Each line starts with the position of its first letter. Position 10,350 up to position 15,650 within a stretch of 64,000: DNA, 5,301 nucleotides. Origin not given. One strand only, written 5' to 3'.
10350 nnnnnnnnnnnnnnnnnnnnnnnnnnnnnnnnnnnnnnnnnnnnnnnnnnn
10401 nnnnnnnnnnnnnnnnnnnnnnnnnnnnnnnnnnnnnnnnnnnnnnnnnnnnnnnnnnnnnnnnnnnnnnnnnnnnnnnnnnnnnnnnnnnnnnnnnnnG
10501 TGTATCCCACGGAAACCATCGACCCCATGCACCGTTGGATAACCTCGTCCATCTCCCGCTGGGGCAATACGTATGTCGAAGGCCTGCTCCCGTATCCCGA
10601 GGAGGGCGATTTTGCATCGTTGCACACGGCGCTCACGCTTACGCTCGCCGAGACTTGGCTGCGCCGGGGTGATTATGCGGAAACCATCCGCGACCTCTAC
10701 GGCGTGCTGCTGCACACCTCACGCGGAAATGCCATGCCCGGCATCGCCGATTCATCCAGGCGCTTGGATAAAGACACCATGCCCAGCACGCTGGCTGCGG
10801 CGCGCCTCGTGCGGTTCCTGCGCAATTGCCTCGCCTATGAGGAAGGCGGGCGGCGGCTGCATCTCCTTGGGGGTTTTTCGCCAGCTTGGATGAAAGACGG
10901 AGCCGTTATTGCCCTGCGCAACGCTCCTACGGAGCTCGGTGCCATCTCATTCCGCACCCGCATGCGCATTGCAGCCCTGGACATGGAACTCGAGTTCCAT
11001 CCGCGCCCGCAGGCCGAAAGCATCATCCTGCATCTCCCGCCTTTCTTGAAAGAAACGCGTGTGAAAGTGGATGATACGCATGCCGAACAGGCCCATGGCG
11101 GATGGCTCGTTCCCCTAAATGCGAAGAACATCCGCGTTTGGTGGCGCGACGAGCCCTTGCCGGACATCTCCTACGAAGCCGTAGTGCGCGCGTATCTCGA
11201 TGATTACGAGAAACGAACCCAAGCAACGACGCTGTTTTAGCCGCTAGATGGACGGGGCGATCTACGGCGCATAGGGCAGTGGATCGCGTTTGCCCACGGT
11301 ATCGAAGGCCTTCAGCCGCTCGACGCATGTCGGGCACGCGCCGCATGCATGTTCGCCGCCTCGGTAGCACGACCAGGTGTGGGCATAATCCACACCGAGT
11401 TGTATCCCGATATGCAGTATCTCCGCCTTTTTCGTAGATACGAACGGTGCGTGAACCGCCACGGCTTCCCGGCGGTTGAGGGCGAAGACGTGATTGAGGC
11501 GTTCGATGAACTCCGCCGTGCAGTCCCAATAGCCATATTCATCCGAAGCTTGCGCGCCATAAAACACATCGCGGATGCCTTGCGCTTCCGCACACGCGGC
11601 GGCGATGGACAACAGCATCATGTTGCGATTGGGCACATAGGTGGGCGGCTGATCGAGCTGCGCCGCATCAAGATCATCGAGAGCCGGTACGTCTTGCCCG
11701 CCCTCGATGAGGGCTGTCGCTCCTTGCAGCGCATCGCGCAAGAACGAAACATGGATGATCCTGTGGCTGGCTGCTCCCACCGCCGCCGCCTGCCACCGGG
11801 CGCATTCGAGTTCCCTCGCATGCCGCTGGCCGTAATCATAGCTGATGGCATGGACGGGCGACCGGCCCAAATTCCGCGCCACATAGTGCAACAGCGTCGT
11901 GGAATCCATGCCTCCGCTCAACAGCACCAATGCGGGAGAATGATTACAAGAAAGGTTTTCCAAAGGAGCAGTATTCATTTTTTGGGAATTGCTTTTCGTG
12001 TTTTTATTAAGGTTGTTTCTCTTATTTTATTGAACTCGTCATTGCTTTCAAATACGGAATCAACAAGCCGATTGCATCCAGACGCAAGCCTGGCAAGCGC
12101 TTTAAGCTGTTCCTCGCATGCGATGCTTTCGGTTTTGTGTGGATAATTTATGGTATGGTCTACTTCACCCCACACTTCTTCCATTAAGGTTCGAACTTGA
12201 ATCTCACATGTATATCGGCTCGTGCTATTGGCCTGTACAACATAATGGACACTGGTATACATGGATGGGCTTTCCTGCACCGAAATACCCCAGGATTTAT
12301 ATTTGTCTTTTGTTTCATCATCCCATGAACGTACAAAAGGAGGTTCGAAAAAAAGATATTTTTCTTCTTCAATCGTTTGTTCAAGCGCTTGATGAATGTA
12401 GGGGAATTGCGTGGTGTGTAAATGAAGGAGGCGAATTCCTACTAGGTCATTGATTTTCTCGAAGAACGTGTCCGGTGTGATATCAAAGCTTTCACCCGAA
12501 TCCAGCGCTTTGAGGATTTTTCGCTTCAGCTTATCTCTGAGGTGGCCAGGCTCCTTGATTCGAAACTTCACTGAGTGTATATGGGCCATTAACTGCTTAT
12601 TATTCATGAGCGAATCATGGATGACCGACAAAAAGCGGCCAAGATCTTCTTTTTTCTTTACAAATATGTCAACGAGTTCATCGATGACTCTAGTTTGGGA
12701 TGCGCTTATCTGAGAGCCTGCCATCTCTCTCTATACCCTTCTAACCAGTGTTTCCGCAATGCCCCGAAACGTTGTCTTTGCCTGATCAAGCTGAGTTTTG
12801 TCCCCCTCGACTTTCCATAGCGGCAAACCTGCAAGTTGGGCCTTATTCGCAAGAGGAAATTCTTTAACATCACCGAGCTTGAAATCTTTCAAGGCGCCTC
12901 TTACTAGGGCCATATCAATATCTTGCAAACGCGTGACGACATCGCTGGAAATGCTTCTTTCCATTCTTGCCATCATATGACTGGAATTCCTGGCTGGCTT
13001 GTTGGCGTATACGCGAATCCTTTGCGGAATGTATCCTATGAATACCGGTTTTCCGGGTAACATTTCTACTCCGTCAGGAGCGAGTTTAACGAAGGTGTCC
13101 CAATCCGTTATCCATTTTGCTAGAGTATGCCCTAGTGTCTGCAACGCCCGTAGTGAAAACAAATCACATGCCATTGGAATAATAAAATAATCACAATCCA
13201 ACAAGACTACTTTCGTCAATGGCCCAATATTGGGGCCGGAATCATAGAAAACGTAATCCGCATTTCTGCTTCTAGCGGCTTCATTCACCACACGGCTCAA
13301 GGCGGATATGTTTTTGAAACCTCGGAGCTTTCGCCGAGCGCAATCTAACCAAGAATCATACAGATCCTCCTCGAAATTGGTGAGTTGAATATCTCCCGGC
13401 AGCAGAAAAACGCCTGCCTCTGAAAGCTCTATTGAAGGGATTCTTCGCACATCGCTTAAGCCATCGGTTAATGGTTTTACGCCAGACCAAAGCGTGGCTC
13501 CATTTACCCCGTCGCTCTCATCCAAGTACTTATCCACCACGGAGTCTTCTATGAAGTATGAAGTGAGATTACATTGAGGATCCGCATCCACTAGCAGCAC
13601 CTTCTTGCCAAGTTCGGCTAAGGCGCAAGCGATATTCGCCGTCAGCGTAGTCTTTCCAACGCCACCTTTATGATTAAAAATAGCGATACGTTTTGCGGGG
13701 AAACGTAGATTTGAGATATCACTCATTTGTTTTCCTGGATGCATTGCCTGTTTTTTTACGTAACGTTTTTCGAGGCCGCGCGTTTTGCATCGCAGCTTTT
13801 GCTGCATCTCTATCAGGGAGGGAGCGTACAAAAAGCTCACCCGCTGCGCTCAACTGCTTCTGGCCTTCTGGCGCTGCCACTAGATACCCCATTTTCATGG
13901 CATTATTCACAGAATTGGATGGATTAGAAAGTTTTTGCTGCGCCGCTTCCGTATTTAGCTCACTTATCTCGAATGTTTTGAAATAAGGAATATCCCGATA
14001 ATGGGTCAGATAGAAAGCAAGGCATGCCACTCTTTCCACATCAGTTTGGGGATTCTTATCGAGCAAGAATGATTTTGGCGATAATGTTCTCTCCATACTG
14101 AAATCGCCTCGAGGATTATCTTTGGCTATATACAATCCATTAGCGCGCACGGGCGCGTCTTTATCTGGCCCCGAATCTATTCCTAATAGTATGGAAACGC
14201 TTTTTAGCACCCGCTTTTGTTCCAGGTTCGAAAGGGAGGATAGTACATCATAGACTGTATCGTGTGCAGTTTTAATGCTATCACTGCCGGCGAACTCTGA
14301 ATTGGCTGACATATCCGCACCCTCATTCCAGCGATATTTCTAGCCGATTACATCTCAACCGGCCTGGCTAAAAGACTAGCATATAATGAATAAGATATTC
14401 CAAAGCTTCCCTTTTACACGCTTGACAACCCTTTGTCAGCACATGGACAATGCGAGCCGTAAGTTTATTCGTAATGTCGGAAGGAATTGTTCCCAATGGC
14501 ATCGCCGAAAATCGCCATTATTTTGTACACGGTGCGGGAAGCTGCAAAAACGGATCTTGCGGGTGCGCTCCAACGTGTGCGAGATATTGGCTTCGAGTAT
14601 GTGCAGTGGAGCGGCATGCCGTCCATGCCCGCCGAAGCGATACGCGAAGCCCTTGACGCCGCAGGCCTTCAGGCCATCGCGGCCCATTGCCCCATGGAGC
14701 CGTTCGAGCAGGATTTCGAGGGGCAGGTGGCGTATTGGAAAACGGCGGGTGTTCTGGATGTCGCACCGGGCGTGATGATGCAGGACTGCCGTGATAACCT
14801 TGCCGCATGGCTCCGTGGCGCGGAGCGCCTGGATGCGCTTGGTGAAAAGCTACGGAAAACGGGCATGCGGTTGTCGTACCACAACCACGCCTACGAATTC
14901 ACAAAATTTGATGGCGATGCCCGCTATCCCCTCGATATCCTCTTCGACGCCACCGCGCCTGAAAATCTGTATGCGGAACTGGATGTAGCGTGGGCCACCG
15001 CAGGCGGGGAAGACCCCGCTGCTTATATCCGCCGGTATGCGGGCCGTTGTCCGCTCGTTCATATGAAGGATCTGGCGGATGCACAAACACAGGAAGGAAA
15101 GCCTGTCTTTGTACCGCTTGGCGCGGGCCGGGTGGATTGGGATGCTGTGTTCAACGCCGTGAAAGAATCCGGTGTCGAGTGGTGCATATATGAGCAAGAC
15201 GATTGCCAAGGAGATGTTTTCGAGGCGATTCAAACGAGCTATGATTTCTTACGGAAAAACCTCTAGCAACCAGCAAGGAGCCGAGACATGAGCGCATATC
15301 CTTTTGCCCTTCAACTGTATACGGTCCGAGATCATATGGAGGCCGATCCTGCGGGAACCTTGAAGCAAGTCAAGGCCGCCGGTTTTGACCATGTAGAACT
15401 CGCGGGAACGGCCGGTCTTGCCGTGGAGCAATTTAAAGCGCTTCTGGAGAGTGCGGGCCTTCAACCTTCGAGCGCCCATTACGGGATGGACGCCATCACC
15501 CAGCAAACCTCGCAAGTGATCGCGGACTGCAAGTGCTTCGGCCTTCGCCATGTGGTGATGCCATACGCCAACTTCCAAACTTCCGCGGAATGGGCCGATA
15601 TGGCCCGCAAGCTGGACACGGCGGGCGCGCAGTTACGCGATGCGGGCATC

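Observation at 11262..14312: AT-rich cassette (wHTH-like protein / ParA-like ATPase / single-domain RelA-SpoT synthetase) translationally coupled to queC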

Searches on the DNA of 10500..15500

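Call 97: search_rna_families(source=window, start=10500, end=15500, threshold=evalue, max_evalue=0.1)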
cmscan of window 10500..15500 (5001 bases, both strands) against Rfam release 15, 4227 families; matches with E-value up to 0.1: 0.
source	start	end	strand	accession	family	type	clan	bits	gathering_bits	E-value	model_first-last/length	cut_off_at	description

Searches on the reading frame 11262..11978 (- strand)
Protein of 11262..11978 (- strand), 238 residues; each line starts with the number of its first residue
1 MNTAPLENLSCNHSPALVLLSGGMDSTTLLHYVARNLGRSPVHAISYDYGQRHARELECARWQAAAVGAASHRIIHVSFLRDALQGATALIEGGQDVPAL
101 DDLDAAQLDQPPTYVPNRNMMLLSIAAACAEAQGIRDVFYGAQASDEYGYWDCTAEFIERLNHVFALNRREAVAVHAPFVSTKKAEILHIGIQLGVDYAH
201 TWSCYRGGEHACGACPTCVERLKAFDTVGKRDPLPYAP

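Call 3: search_protein_families(library=pfam, proteins=[window:11262-11978:-], max_evalue=0.1)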
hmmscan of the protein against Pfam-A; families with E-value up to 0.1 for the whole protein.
window:11262-11978:- (238 aa): 4 families
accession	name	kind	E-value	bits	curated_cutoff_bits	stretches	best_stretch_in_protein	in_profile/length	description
PF06508.19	QueC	-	1.9e-60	204.4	22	1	16-228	2-209/210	Queuosine biosynthesis protein QueC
PF00733.27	Asn_synthase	-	2e-07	31.4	21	1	15-75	19-78/354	Asparagine synthase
PF01171.26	ATP_bind_3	-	0.0013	19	27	1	17-58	3-46/182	PP-loop family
PF00764.25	Arginosuc_synth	-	0.0053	17.3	27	1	20-76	6-60/162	Arginosuccinate synthase N-terminal HUP domain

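Call 4: search_protein_families(library=padloc, proteins=[window:11262-11978:-], max_evalue=0.1)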
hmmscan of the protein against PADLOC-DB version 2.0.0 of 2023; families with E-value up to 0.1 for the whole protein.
window:11262-11978:- (238 aa): 1 family
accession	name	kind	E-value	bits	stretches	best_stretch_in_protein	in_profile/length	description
PDLC00911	QueC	-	5.2e-26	90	2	116-222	79-182/190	QueC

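Call 5: search_protein_families(library=ncbifam, proteins=[window:11262-11978:-], max_evalue=0.1)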
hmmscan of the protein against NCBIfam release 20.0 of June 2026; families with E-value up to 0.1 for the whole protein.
window:11262-11978:- (238 aa): 9 families
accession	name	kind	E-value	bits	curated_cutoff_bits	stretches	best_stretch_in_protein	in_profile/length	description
TIGR00364.1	TIGR00364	equivalog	1.5e-54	184.6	150.3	1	16-221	1-201/201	7-cyano-7-deazaguanine synthase QueC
NF008317.0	PRK11106.1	equivalog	5.9e-31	107.6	378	1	16-226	4-211/231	7-cyano-7-deazaguanine synthase QueC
TIGR00268.2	TIGR00268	equivalog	1.9e-05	24.1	150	1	12-80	12-79/259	ATP-dependent sacrificial sulfur transferase LarE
TIGR02432.1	lysidine_TilS_N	equivalog_domain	0.00064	19.7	93.6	1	17-60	3-48/189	tRNA lysidine(34) synthetase TilS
NF038212.1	argG_rel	exception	0.00074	18.5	425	1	6-56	7-56/381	argininosuccinate synthase-related protein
NF001770.0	PRK00509.1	equivalog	0.0014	17.7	334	1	19-77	10-65/401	argininosuccinate synthase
TIGR01536.1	asn_synth_AEB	equivalog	0.0023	17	267.1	1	15-74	254-313/517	asparagine synthase (glutamine-hydrolyzing)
NF010587.0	PRK13980.1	equivalog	0.0024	17.1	255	1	16-78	34-95/267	NAD+ synthase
NF033561.1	macrolact_Ik_Al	subfamily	0.035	12.7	300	1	20-77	218-276/561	albusnodin/ikarugamycin family macrolactam cyclase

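Call 33: list_cluster_members(proteins=[P0001, P0241, window:11262-11978:-, window:13719-14312:-])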
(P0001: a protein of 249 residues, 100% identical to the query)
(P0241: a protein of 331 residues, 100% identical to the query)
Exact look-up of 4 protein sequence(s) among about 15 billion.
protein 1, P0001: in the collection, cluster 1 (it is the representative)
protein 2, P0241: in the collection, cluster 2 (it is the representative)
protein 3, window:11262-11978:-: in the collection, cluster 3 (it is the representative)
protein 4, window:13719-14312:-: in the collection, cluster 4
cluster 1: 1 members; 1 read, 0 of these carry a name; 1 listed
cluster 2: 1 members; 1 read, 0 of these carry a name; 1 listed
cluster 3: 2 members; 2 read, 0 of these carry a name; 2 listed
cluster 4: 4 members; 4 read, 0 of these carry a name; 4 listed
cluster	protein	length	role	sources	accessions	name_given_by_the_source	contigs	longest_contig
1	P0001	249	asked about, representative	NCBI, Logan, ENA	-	-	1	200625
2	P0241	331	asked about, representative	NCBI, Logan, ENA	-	-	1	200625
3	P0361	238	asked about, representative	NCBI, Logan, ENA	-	-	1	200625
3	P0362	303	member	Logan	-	-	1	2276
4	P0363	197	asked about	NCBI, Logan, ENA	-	-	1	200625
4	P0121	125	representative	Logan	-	-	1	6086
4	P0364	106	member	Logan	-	-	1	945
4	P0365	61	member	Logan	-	-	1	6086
